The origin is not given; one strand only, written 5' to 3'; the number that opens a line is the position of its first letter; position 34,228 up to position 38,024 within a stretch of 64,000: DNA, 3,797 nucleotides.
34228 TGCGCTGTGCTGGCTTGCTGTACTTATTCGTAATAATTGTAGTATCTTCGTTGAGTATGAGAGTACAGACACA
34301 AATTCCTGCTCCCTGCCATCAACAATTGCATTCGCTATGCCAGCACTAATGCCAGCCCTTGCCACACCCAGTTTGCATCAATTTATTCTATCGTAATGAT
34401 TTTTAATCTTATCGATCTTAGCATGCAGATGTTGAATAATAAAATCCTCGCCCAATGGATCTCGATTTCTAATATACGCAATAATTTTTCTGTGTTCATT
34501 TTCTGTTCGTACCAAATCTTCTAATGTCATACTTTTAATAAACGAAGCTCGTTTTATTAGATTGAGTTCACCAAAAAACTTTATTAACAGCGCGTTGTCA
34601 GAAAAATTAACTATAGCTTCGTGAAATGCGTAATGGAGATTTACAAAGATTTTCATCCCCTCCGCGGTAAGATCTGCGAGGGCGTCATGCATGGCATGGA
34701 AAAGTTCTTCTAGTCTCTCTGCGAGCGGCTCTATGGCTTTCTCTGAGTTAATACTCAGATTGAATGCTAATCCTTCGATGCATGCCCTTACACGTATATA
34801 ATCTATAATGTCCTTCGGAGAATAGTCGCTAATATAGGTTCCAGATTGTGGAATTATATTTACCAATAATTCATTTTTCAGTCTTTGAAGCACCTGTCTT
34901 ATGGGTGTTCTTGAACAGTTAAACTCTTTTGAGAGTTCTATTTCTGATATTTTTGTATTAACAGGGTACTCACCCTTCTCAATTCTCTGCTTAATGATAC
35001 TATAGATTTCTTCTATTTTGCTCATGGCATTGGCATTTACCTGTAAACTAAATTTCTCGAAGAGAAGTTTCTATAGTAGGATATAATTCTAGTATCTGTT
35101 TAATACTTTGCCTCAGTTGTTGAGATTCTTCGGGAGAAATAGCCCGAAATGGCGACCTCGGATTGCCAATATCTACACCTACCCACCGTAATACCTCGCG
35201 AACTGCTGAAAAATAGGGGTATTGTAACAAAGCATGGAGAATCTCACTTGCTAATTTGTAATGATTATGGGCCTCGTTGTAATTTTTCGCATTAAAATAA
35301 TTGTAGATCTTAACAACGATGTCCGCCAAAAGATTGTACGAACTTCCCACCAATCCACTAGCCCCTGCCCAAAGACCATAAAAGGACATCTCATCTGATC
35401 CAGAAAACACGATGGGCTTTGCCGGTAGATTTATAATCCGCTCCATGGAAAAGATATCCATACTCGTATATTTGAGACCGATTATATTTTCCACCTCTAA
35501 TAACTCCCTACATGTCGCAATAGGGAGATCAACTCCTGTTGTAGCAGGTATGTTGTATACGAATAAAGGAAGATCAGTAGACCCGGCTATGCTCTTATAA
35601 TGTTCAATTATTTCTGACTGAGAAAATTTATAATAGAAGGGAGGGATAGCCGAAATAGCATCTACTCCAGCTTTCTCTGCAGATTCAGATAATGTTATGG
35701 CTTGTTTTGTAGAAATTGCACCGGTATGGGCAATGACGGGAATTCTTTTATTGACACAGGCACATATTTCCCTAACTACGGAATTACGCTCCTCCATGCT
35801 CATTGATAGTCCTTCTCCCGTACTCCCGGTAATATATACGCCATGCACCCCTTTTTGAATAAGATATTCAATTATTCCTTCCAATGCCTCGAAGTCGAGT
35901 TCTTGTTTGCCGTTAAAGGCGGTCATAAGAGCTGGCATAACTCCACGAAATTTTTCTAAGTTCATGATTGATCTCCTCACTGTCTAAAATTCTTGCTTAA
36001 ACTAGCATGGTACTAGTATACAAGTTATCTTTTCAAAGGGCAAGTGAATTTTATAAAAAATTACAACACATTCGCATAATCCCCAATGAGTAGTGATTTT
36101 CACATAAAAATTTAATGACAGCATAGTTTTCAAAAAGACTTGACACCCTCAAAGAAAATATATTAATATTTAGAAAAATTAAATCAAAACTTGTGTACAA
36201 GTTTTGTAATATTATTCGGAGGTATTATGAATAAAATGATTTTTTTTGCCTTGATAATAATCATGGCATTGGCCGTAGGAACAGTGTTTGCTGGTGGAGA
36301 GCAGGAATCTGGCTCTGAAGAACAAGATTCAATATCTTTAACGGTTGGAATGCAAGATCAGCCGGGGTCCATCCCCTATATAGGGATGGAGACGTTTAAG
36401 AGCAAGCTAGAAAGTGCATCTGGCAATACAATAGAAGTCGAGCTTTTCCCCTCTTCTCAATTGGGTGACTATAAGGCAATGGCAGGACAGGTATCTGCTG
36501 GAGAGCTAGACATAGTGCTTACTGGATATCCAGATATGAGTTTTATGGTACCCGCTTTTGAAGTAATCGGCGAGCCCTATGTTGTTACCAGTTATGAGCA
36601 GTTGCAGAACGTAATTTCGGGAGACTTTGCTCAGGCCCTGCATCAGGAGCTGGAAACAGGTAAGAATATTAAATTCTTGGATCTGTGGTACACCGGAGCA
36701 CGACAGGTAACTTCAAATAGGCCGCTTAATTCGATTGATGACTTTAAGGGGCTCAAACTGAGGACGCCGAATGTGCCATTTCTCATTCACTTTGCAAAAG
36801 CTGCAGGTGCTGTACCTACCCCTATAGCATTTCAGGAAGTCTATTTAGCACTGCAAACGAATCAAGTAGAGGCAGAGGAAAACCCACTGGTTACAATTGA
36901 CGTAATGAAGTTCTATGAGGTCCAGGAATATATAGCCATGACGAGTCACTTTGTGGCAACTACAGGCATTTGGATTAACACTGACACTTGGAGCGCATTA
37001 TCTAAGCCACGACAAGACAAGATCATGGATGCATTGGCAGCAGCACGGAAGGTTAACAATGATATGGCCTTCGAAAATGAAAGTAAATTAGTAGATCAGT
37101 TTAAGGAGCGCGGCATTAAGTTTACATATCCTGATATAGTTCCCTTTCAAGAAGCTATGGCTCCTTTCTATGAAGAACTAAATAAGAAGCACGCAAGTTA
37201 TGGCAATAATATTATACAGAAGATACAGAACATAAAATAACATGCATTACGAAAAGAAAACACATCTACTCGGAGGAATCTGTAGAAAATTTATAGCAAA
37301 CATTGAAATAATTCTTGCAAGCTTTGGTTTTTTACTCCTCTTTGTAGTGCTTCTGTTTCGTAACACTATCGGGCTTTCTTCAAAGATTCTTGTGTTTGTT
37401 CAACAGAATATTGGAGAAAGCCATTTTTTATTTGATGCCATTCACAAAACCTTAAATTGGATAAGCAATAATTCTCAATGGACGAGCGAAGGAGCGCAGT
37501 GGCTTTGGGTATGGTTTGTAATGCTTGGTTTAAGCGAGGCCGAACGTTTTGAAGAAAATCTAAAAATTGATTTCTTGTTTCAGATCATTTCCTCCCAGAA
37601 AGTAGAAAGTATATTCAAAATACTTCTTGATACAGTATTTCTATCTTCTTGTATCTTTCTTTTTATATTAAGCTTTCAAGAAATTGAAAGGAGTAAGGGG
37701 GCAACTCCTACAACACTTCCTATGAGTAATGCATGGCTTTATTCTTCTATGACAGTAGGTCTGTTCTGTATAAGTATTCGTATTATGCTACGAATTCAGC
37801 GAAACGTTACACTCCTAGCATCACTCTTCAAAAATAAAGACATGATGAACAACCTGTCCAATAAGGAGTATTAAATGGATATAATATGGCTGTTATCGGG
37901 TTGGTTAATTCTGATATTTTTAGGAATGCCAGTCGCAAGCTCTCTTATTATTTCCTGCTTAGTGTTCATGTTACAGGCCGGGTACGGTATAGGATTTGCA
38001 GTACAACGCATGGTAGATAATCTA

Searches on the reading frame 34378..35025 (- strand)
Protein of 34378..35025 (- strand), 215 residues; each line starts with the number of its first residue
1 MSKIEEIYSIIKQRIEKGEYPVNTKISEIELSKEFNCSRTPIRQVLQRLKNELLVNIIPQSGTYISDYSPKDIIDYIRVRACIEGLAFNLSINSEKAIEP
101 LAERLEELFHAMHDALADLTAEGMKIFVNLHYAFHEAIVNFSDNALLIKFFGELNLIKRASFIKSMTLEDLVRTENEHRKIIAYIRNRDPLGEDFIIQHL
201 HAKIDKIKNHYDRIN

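Call 14: search_protein_families(library=pfam, proteins=[window:34378-35025:-], max_evalue=0.00001)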
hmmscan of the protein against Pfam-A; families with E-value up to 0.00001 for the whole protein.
window:34378-35025:- (215 aa): 2 families
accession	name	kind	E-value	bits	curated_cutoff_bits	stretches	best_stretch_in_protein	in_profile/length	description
PF00392.27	GntR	-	1.7e-16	60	27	1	4-65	2-64/64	Bacterial regulatory proteins, gntR family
PF07729.17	FCD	-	5.7e-13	49.8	24.3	1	77-190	3-112/125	FCD domain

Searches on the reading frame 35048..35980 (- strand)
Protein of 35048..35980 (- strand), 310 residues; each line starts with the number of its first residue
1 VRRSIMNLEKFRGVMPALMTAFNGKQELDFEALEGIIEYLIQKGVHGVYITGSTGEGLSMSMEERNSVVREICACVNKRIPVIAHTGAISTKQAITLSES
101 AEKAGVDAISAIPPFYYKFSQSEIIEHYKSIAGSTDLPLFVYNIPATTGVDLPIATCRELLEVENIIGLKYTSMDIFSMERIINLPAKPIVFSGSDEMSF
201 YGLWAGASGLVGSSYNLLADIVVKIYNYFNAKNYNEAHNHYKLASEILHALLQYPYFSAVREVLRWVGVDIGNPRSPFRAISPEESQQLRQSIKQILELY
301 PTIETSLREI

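Call 14: search_protein_families(library=pfam, proteins=[window:35048-35980:-], max_evalue=0.00001)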
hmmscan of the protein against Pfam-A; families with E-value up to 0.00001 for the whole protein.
window:35048-35980:- (310 aa): 1 family
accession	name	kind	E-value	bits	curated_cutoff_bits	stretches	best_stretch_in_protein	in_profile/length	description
PF00701.28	DHDPS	-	1.6e-81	273.7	22.1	1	10-295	1-288/289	Dihydrodipicolinate synthetase family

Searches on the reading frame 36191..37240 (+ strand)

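Call 14: search_protein_families(library=pfam, proteins=[window:36191-37240:+], max_evalue=0.00001)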
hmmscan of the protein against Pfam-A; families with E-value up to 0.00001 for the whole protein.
window:36191-37240:+ (349 aa): 1 family
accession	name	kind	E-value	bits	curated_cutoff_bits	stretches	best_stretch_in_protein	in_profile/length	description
PF03480.18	DctP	-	3.6e-74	250.1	23.4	1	54-331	3-284/286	Bacterial extracellular solute-binding protein, family 7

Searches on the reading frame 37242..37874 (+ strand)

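Call 14: search_protein_families(library=pfam, proteins=[window:37242-37874:+], max_evalue=0.00001)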
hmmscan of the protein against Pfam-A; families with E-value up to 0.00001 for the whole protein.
window:37242-37874:+ (210 aa): 1 family
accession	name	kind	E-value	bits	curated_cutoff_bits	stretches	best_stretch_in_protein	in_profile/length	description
PF04290.18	DctQ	-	2.7e-15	56.8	28.3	1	76-189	17-130/132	Tripartite ATP-independent periplasmic transporters, DctQ component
